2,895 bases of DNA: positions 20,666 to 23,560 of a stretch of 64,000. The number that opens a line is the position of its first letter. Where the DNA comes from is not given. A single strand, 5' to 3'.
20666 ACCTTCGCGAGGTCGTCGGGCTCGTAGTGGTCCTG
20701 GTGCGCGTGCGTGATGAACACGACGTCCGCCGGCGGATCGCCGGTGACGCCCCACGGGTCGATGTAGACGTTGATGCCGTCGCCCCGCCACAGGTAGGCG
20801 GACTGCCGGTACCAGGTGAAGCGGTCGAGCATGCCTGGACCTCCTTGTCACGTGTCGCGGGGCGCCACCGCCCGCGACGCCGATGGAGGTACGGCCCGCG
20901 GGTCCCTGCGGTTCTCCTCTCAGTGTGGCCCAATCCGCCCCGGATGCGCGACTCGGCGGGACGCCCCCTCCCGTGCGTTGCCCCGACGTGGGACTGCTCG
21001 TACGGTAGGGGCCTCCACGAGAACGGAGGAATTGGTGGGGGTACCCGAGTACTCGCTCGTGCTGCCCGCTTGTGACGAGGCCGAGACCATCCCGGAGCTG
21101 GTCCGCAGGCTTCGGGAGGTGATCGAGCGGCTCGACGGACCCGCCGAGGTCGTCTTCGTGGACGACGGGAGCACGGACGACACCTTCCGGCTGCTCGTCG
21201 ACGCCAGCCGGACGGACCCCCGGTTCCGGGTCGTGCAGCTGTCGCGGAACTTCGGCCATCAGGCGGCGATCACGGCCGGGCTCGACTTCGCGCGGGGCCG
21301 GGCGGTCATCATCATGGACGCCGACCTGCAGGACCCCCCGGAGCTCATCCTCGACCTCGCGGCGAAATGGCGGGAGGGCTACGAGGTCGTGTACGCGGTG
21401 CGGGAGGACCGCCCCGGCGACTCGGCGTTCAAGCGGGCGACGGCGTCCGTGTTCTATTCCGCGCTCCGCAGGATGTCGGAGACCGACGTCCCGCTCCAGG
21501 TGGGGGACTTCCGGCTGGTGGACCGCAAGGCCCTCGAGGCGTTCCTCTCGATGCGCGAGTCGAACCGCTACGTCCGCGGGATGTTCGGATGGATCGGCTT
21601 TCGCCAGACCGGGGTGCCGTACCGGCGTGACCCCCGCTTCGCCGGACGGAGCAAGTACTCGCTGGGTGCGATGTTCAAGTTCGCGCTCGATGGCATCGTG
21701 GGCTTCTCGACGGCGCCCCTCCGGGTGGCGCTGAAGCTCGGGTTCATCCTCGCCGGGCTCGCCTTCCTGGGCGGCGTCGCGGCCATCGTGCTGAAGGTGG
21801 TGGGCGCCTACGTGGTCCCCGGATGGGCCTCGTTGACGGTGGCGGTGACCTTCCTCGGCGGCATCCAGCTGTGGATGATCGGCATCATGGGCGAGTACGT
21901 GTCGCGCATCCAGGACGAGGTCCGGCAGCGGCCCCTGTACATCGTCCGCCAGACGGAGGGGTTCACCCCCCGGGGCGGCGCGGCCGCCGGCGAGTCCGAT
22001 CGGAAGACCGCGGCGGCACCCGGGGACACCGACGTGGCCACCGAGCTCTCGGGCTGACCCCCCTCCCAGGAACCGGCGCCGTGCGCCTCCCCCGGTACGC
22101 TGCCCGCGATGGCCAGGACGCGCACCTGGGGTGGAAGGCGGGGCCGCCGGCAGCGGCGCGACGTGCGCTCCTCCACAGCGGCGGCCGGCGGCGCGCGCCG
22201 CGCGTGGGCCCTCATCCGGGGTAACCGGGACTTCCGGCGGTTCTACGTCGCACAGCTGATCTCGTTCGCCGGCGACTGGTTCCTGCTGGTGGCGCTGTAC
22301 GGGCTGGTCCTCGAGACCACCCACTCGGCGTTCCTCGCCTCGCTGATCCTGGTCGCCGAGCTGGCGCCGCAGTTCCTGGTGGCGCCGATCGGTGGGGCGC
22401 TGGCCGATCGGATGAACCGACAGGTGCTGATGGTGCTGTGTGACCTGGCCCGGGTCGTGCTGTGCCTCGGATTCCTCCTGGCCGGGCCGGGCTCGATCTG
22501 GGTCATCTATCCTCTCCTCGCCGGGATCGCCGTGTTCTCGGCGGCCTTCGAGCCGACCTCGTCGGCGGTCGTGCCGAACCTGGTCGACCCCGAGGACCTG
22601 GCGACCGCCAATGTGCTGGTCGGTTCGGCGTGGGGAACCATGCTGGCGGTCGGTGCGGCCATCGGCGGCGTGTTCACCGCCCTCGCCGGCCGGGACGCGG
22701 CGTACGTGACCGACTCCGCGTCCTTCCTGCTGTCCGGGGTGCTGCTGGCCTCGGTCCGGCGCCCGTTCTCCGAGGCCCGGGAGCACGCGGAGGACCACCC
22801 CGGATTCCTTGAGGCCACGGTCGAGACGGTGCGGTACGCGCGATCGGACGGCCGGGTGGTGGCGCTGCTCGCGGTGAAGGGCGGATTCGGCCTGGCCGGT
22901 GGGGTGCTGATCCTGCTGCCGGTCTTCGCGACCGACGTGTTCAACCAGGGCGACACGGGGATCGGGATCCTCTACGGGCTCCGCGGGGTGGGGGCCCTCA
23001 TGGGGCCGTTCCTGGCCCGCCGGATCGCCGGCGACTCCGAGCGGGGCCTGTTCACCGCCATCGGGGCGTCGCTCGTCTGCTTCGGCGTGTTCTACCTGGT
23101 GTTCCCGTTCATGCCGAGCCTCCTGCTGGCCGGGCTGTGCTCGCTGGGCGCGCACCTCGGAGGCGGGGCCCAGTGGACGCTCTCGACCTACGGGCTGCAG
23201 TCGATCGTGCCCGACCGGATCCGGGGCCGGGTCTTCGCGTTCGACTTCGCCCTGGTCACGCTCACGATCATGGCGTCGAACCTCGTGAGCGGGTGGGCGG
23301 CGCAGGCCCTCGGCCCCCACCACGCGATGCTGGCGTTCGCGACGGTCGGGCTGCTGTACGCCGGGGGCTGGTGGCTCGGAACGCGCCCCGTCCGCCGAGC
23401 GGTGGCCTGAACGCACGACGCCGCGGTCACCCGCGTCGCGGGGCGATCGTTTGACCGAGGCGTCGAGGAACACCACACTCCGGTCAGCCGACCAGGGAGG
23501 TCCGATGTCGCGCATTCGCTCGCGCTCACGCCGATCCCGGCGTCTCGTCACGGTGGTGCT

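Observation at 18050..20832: Operon-like trio downstream of the ECF sigma/anti-sigma pair: MBL hydrolase, GC-depressed multi-zinc-ribbon protein, tandem-repeat protein of unknown function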

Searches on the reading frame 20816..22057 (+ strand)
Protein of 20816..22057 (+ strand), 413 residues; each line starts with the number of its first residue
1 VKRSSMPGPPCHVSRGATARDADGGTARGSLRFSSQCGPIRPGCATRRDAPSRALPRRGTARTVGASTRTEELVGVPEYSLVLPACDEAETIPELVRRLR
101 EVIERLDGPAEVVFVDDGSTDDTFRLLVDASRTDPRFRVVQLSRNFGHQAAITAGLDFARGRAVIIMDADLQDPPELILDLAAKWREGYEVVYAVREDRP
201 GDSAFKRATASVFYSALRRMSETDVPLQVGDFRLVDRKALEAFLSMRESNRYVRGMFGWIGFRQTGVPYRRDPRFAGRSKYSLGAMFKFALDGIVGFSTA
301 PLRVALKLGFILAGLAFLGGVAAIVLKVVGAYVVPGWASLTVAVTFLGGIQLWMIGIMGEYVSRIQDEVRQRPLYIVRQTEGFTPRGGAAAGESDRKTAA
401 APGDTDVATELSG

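Call 3: search_protein_families(library=pfam, proteins=[window:20816-22057:+], max_evalue=0.01)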
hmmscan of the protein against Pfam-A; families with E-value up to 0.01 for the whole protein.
window:20816-22057:+ (413 aa): 2 families
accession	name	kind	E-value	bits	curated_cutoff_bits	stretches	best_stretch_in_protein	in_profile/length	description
PF00535.33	Glycos_transf_2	-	2.1e-30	106.3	23.3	1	80-242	1-166/168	Glycosyl transferase family 2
PF13506.12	Glyco_transf_21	-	0.0092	15.9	21.7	0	152-242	22-116/174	Glycosyl transferase family 21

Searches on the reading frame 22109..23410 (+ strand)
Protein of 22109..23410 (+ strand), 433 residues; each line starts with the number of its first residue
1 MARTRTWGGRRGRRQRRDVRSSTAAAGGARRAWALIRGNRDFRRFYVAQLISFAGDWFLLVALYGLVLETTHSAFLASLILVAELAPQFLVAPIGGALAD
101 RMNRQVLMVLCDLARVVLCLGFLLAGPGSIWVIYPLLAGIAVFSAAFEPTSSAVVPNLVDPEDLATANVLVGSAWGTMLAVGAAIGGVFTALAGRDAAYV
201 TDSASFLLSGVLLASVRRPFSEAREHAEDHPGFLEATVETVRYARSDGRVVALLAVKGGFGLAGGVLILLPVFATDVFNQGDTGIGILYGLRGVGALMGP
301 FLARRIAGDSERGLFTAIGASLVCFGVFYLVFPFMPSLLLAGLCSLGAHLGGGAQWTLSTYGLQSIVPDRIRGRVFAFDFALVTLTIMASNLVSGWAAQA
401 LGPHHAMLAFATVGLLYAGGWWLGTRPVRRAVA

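Call 3: search_protein_families(library=pfam, proteins=[window:22109-23410:+], max_evalue=0.01)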
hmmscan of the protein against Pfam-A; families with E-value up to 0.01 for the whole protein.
window:22109-23410:+ (433 aa): 3 families
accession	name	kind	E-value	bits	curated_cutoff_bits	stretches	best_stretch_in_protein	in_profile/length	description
PF07690.21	MFS_1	-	1.2e-28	100.5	33.4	2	46-360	2-317/347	Major Facilitator Superfamily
PF05977.19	MFS_3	-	3.8e-25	88.7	27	1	39-418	9-386/524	Transmembrane secretion effector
PF13347.12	MFS_2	-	0.00052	19.1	27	1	20-190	204-377/427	MFS/sugar transport protein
